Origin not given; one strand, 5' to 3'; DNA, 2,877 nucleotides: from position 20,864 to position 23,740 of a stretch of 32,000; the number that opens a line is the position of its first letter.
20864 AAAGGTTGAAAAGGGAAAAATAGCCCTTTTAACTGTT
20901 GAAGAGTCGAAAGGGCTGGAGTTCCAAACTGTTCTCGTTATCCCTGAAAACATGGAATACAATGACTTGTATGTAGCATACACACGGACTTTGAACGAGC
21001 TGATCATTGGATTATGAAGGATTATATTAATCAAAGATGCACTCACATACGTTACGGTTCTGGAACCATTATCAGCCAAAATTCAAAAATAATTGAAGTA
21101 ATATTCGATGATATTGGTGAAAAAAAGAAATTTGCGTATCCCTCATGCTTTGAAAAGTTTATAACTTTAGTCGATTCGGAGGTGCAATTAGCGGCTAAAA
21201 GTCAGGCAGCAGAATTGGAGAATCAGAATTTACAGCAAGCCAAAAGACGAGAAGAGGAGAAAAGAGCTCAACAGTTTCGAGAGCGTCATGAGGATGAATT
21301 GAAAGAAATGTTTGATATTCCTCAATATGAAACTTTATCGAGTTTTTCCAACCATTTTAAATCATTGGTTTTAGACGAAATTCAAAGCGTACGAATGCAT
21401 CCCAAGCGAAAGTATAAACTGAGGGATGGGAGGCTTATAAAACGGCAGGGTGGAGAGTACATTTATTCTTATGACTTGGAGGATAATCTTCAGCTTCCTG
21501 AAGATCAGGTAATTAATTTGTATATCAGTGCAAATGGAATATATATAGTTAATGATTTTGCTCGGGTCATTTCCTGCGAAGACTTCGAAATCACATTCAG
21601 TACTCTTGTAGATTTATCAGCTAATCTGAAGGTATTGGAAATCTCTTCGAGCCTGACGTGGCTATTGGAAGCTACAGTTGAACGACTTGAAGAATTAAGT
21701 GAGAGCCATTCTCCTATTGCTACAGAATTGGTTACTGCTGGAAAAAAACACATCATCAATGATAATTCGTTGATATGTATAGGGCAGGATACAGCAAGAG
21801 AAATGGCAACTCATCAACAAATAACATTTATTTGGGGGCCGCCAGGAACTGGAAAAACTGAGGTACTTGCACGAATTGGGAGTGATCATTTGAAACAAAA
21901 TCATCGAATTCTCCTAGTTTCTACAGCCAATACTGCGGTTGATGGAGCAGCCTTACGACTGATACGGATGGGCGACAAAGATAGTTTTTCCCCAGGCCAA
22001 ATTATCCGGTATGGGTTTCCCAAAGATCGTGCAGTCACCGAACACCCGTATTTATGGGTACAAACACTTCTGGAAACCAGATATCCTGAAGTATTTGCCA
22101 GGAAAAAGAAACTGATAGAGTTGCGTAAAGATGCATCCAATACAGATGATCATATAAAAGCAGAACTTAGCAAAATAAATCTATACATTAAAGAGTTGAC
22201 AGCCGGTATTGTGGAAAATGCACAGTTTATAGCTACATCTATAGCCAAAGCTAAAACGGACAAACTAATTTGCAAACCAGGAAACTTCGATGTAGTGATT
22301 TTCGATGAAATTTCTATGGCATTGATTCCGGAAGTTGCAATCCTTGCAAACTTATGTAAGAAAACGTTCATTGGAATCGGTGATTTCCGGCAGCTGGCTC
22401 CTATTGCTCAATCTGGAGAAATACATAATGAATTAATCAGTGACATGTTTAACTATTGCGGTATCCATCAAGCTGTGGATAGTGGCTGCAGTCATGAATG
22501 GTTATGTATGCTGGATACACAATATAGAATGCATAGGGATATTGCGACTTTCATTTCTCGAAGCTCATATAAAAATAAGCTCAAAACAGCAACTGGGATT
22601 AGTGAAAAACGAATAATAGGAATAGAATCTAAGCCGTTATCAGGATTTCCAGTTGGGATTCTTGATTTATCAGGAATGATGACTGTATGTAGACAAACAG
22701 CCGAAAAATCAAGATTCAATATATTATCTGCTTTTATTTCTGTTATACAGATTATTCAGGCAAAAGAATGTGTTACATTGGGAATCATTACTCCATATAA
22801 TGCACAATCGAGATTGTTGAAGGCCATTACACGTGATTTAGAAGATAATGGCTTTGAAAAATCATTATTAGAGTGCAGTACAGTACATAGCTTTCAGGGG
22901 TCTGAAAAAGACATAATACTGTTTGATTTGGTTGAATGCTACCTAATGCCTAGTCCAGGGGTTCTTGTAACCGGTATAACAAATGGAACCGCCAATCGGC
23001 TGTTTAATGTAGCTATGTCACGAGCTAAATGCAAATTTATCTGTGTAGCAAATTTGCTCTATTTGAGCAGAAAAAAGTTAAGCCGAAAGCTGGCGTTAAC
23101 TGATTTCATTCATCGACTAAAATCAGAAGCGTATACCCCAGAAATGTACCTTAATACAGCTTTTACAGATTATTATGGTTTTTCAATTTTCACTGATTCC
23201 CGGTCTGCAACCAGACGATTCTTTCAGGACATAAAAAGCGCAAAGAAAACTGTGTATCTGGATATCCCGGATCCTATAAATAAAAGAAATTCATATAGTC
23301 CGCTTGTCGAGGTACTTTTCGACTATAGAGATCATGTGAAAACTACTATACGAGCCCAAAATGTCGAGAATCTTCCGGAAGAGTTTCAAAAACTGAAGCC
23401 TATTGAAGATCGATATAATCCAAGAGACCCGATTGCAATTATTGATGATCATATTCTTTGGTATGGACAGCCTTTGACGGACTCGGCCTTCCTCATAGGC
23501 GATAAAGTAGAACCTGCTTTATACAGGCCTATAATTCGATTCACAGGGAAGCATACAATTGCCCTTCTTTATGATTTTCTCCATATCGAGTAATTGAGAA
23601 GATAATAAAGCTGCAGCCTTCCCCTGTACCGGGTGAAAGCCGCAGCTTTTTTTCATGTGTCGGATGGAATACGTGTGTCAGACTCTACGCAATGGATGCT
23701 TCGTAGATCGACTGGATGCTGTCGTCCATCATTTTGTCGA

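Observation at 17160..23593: Translationally coupled HelD-like plus Upf1/DNA2-like helicase pair: candidate undescribed RNA-polymerase-directed (defence?) module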

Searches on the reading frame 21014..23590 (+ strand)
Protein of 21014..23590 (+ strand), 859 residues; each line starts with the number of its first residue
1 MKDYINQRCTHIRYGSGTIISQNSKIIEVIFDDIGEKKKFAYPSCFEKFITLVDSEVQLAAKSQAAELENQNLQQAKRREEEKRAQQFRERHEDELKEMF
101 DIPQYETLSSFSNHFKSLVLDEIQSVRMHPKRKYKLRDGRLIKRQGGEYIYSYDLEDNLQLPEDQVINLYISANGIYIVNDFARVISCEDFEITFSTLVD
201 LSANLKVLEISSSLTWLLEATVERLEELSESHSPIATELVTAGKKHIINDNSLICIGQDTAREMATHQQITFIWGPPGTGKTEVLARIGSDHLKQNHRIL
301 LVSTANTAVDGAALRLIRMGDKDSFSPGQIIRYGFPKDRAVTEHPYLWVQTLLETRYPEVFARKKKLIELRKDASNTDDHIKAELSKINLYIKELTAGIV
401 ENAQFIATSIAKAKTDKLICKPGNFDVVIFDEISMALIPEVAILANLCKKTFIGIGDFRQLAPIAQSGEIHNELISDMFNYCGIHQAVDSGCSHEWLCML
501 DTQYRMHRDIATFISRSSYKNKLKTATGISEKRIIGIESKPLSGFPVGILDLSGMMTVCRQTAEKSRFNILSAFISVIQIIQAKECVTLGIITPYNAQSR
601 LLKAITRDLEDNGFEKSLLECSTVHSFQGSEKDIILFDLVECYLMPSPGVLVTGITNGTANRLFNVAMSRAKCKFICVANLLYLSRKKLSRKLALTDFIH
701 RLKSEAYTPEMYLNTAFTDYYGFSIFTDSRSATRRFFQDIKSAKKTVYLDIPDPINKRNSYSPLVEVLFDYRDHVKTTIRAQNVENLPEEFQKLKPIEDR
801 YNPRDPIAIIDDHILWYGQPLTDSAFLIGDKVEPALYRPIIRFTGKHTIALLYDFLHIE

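Call 6: search_protein_families(library=pfam, proteins=[window:21014-23590:+], max_evalue=0.01)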
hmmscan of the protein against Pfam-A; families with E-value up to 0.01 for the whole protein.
window:21014-23590:+ (859 aa): 8 families
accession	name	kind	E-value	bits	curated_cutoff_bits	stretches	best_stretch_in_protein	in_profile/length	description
PF13087.12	AAA_12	-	3.5e-28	98.9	27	1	496-680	16-193/195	AAA domain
PF13086.12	AAA_11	-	1.6e-20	74.4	27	2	261-337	10-93/257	AAA domain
PF13604.12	AAA_30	-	8.2e-09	35.9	27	1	260-310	9-60/191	AAA domain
PF13245.12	AAA_19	-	1.8e-08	35.1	25.1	1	258-464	1-132/134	AAA domain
PF13401.12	AAA_22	-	4.4e-05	24.2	27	1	267-307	4-44/130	AAA domain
PF01443.25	Viral_helicase1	-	0.0018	18.5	21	0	421-472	57-108/228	Viral superfamily 1 RNA helicase core domain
PF13191.12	AAA_16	-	0.0031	18.4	32.6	0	264-300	19-55/167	AAA ATPase domain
PF04851.21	ResIII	-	0.0045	17.4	22.5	0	260-432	15-133/164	Type III restriction enzyme, res subunit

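Call 7: search_protein_families(library=padloc, proteins=[window:21014-23590:+], max_evalue=0.01)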
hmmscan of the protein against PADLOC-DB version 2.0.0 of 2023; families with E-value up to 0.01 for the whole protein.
window:21014-23590:+ (859 aa): 14 families
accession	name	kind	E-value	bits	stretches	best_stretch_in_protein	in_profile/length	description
PDLC03920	MkoA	-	3e-58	196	1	52-703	405-1098/1112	-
PDLC03921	MkoA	-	2.3e-32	109.8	3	574-688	1467-1574/1607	-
PDLC03924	MkoC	-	1e-21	74.8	1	504-699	777-963/1136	-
PDLC04140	mad8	-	1.2e-06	26.3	1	269-450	28-219/314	mads_8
PDLC01734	typeIV_RecD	-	2e-06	24.3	1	421-476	431-487/763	RecD_0_IVD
PDLC05009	PDC-S37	-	4.8e-06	22.6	1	260-316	300-356/1550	-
PDLC05035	PDC-S53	-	5.2e-05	19.5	1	259-311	501-551/900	-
PDLC01148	RecD_like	-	0.0001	18.8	1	426-475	405-455/719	RecD/Tra ATPase fused to N-terminal HHH domain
PDLC02350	AbiO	-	0.0004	17.3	0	259-309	184-233/468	AbiO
PDLC00117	GajB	-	0.00043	16.9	0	603-703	499-597/604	UrvD helicase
PDLC00121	GajB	-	0.0025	14.4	1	272-316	22-71/565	UrvD helicase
PDLC05065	PDC-S68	-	0.0059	12.4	0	261-302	613-654/1221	-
PDLC00136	GajB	-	0.0087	13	0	269-315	18-66/570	UrvD helicase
PDLC00112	GajB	-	0.0091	12.6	0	263-324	13-77/581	UrvD helicase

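Call 8: search_protein_families(library=ncbifam, proteins=[window:21014-23590:+], max_evalue=0.01)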
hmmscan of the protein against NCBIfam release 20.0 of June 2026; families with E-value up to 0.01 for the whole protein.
window:21014-23590:+ (859 aa): 8 families
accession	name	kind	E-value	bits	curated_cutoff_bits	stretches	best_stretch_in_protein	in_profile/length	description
TIGR00376.1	TIGR00376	hypoth_equivalog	2.7e-42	145.1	348.9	2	368-693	311-623/639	IGHMBP2 family helicase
NF040671.1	PLuB_AAA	exception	1.5e-32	112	999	1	223-693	783-1244/1256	PLuB system helicase-like protein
TIGR01447.1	recD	equivalog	2.2e-09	36.5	310.15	2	421-509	259-359/597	exodeoxyribonuclease V subunit alpha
TIGR01448.2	helicase_RecD2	equivalog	3.2e-07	28.9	500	1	257-302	320-365/713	SF1B family DNA helicase RecD2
NF005317.0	PRK06851.1-1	equivalog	5.8e-05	22.5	689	0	270-330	32-94/369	hypothetical protein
NF058533.1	antiphage_ProA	equivalog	0.00087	16.8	1500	0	265-319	661-715/1903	anti-phage protein ProA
TIGR03499.1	FlhF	equivalog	0.0024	17.9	174.15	0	260-304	190-236/286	flagellar biosynthesis GTPase FlhF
TIGR00064.1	ftsY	equivalog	0.0052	16.1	260.7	0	227-312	42-122/279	signal recognition particle-docking protein FtsY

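Call 9: find_homologous_proteins(query=window:21014-23590:+, max_evalue=0.00001)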
Query window:21014-23590:+ (859 aa): 1506 proteins with E <= 0.00001 among 8000 candidates; the best 120 are listed.
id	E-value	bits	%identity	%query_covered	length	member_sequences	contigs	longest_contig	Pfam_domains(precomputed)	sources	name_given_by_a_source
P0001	0.0e+0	1941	100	100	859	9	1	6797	PF13087.13,PF13086.13,PF13604.13,PF13245.13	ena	-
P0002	5.8e-188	645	39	100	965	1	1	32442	PF01396.25,PF13087.13,PF13086.13,PF13604.13,PF13245.13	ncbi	-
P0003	1.7e-187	643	39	99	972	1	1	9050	PF01396.25,PF13087.13,PF13086.13,PF13604.13,PF13245.13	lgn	-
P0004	1.9e-184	633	38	100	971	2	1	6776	PF01396.25,PF13087.13,PF13086.13,PF13604.13,PF13245.13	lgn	-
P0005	3.0e-183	629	39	100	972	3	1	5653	PF01396.25,PF13087.13,PF13086.13,PF13604.13,PF13245.13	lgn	-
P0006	1.2e-182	627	38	100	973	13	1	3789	PF01396.25,PF13087.13,PF13086.13,PF13604.13,PF13245.13,PF04851.22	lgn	-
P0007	2.2e-182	627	37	100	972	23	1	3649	PF01396.25,PF13087.13,PF13086.13,PF13604.13,PF13245.13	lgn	-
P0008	2.6e-182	626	38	100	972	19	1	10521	PF01396.25,PF13087.13,PF13086.13,PF13604.13,PF13245.13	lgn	-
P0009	8.7e-182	625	38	100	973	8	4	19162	PF01396.25,PF13087.13,PF13086.13,PF13604.13,PF13245.13,PF00580.28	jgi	-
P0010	1.6e-181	624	38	100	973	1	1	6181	PF01396.25,PF13087.13,PF13086.13,PF13604.13,PF13245.13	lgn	-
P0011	3.2e-181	623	39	100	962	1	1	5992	PF13087.13,PF13086.13,PF13604.13,PF13245.13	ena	-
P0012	3.6e-181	623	38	100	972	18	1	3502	PF01396.25,PF13087.13,PF13086.13,PF13604.13,PF13245.13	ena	-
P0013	3.8e-181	622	39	100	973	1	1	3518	PF01396.25,PF13087.13,PF13086.13,PF13604.13,PF13245.13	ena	-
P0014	4.1e-181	622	38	100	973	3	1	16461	PF01396.25,PF13087.13,PF13086.13,PF13604.13,PF13245.13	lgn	-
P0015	6.3e-181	622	38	100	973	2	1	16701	PF01396.25,PF13087.13,PF13086.13,PF13604.13,PF13245.13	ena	-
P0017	7.9e-181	621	38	100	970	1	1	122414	PF01396.25,PF13087.13,PF13086.13,PF13604.13,PF13245.13,PF04851.22,PF02562.23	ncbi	-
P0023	2.7e-179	616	39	100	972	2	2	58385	PF01396.25,PF13087.13,PF13086.13,PF13604.13,PF13245.13,PF13408.13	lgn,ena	-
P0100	7.0e-178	612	37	100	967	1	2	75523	PF01396.25,PF13087.13,PF13086.13,PF13604.13,PF13245.13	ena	-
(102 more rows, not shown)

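Call 11: find_encoding_contigs(protein=P0001, flank=10000, max_places=6)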
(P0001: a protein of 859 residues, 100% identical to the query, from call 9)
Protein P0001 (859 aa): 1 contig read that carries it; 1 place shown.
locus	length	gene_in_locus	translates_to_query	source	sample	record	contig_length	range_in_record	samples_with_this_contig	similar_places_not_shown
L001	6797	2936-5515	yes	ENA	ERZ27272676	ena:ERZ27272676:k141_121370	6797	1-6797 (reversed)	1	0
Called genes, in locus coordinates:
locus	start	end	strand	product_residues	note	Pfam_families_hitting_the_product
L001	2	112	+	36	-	?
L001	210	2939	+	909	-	PF00580:UvrD-helicase (faint), PF13245:AAA_19 (faint), PF01443:Viral_helicase1 (faint)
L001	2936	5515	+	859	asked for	PF13086:AAA_11, PF13245:AAA_19, PF13604:AAA_30 (faint), PF13086:AAA_11 (weak), PF13087:AAA_12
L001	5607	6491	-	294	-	PF00274:Glycolytic (weak)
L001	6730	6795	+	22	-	?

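Call 12: find_encoding_contigs(protein=P0002, flank=10000, max_places=3)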
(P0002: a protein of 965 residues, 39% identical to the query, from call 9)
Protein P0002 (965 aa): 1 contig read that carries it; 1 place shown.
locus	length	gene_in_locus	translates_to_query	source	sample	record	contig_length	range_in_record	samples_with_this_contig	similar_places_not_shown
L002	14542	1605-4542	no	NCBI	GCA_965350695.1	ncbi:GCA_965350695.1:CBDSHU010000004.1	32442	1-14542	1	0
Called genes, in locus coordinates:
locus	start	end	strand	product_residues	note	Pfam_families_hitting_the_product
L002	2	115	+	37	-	?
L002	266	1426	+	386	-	PF13395:HNH_4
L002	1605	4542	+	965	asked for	PF13086:AAA_11, PF13245:AAA_19 (weak), PF13604:AAA_30 (faint), PF13087:AAA_12, PF01396:Zn_ribbon_Top1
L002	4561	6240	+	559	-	-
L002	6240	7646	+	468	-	PF14411:LHH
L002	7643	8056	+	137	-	PF14567:SUKH_5, PF09346:SMI1_KNR4 (weak), PF14568:SUKH_6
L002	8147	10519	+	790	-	-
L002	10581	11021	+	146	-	PF01243:PNPOx_N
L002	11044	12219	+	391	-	-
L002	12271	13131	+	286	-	PF03747:ADP_ribosyl_GH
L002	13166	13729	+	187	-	PF01863:YgjP-like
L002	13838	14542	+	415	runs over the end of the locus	PF04326:SLFN_AlbA_2, PF13749:HATPase_c_4, PF01978:TrmB (weak)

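Call 21: find_related_loci(query=A1, collection=genome_contigs, flank=8000)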
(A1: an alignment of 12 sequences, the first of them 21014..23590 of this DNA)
Query A1 (859 aa) in genome_contigs; peptide patterns used: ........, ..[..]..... (x = any residue, [..] = any of these).
600 stretches matched a pattern (row limit reached: there are more); 79 encode a relative of the query (tblastn E <= 1e-3); 79 distinct loci.
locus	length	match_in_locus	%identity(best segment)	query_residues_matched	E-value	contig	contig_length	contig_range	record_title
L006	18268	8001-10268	29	111-859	8e-93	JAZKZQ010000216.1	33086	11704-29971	MAG: Cellulosilyticum sp. isolate T1900045086_TC20190080.MAGScoT_cleanbin_000033 SGB_4686_k141_1641198, whole genome sho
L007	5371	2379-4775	28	22-820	4e-85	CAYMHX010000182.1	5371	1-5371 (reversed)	MAG TPA_asm: uncultured Roseburia sp. isolate SRP315200_co1_289 genome assembly, contig: NODE_38333_length_5371_cov_8.34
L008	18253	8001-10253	29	104-856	5e-78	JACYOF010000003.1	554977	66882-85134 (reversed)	Bacillus thuringiensis strain s1930 strain_1930_contig3, whole genome shotgun sequence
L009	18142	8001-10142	28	107-821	3e-70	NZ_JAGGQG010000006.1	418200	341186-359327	Bacillus sp. ISL-18 ISL18_7, whole genome shotgun sequence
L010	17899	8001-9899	30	122-752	2e-64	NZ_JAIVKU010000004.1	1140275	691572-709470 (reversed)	Guptibacillus hwajinpoensis strain SaN0-1 SaN0-1_ctg004, whole genome shotgun sequence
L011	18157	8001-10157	27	122-841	1e-62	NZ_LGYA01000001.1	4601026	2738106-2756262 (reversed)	Peribacillus butanolivorans strain DSM 18926 super1, whole genome shotgun sequence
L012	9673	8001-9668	31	122-638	1e-60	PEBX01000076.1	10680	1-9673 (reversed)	MAG: Candidatus Carbobacillus altaicus isolate AL32 NODE_374_length_10680_cov_327.529_ID_980011, whole genome shotgun se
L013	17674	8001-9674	28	139-688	2e-49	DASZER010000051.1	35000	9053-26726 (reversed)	MAG TPA_asm: Frankiaceae bacterium isolate SMAG_U6499 k141_431792, whole genome shotgun sequence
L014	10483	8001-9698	28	142-693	2e-48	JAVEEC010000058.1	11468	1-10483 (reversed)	MAG: Frankiaceae bacterium isolate BP_191 scaffold_866520, whole genome shotgun sequence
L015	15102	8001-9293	31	258-685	2e-40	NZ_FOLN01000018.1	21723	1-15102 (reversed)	Algibacter lectus strain DSM 15365, whole genome shotgun sequence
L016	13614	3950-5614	27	201-721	9e-39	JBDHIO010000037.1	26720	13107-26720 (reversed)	MAG: Gemmatimonadota bacterium isolate BHB10-2_Bin_304 BHB10-2_Bin_304_scaffold_9719, whole genome shotgun sequence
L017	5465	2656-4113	35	258-687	1e-36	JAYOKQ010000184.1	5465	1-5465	MAG: Gemmatimonadota bacterium isolate 139572_S173_metabat_bins_2.tsv.085 NODE_11684_length_5465_cov_4.158410, whole gen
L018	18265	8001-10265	31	136-748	3e-35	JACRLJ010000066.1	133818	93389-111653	MAG: Candidatus Hydrogenedentota bacterium isolate NC_groundwater_1878_Pr3_B-0.1um_59_9 SR2-18-B1_coassembly_3495, whole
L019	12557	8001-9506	27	219-686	1e-34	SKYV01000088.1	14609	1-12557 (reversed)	MAG: Balneolaceae bacterium isolate CSSed162cmB_306 CSSed16-2cmB-11954, whole genome shotgun sequence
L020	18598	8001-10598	26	127-818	1e-32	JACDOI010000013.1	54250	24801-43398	MAG: Bacillota bacterium isolate GB_MAG17_124 c_000000000466, whole genome shotgun sequence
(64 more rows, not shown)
